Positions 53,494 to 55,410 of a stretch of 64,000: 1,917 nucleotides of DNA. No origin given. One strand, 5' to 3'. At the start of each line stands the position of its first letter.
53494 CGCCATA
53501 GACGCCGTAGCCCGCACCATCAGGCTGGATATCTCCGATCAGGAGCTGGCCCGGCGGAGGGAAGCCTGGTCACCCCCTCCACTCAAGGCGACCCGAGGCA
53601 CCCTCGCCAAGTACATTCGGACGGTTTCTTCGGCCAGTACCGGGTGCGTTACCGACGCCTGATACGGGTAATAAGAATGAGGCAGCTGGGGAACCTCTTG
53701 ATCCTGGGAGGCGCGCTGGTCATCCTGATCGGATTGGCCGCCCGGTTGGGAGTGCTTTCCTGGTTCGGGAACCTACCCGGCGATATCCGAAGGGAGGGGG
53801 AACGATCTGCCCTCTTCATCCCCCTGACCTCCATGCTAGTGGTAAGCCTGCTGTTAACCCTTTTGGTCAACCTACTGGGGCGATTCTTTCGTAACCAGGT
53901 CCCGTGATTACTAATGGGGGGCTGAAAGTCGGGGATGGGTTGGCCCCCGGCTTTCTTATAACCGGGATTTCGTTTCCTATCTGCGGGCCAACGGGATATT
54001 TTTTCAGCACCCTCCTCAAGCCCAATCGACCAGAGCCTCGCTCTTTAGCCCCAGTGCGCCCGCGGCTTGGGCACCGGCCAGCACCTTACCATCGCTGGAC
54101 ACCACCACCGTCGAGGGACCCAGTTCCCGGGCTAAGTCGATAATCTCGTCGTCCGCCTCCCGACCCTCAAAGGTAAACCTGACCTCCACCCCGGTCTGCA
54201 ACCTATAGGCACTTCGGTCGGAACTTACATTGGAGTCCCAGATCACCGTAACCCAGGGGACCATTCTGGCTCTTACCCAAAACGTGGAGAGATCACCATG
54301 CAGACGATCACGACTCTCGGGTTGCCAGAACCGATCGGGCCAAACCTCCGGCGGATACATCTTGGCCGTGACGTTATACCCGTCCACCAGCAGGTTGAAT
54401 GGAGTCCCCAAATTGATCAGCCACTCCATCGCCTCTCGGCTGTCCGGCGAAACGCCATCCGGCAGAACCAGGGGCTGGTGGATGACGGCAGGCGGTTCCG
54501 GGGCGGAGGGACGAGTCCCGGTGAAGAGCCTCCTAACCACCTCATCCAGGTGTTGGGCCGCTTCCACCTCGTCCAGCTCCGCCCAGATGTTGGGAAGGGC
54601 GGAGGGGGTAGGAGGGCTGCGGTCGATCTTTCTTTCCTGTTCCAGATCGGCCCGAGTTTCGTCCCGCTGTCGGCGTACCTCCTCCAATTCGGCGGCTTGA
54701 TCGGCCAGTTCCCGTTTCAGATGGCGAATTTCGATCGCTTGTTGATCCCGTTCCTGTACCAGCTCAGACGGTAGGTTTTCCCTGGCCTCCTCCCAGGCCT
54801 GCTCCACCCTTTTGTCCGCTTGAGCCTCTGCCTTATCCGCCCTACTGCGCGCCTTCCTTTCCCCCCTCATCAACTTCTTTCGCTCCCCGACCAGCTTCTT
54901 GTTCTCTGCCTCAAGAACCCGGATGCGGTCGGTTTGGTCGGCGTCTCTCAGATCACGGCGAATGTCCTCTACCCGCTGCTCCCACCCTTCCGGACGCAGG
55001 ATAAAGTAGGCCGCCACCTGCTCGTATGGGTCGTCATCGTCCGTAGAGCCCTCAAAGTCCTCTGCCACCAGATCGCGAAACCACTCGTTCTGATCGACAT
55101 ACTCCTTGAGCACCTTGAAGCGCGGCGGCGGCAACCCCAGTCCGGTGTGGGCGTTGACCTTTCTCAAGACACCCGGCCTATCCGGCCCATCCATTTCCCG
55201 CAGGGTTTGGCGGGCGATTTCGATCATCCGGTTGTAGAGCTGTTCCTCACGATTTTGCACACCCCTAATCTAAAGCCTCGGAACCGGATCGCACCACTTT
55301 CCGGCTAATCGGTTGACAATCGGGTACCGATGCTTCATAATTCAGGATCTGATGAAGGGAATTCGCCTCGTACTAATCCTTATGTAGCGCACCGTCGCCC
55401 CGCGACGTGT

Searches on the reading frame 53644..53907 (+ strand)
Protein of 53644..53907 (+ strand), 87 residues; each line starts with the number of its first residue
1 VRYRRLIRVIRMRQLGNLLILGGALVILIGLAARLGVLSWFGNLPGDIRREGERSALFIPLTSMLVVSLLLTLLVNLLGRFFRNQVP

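Call 37: search_protein_families(library=pfam, proteins=[window:53644-53907:+], max_evalue=0.01)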
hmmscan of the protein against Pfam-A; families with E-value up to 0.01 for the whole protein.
window:53644-53907:+ (87 aa): 2 families
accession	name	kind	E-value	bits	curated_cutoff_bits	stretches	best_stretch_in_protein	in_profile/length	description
PF11146.13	DUF2905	-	1.3e-15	57.8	22.2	1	17-78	2-64/64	Protein of unknown function (DUF2905)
PF07264.17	EI24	-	0.0021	18.6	32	1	2-84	11-88/199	Sulfate transporter CysZ/Etoposide-induced protein 2.4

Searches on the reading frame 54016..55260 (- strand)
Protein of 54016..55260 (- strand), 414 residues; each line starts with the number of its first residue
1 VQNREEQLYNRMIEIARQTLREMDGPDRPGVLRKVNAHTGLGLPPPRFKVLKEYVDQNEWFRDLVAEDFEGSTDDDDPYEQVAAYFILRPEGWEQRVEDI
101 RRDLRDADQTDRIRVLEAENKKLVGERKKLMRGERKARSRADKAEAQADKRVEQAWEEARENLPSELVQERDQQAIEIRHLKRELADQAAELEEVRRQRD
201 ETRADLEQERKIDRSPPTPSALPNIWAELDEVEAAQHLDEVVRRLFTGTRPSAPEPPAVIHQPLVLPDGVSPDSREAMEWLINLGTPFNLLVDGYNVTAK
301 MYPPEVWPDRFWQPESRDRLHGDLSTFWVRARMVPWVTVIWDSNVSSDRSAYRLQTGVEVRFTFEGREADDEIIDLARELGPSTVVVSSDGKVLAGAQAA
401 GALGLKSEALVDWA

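Call 37: search_protein_families(library=pfam, proteins=[window:54016-55260:-], max_evalue=0.01)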
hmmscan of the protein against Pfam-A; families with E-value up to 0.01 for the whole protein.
window:54016-55260:- (414 aa): 1 family
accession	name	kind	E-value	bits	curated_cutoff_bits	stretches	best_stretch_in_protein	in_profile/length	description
PF05991.17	NYN_YacP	-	4e-11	43.6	24.6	1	290-411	1-124/166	YacP-like NYN domain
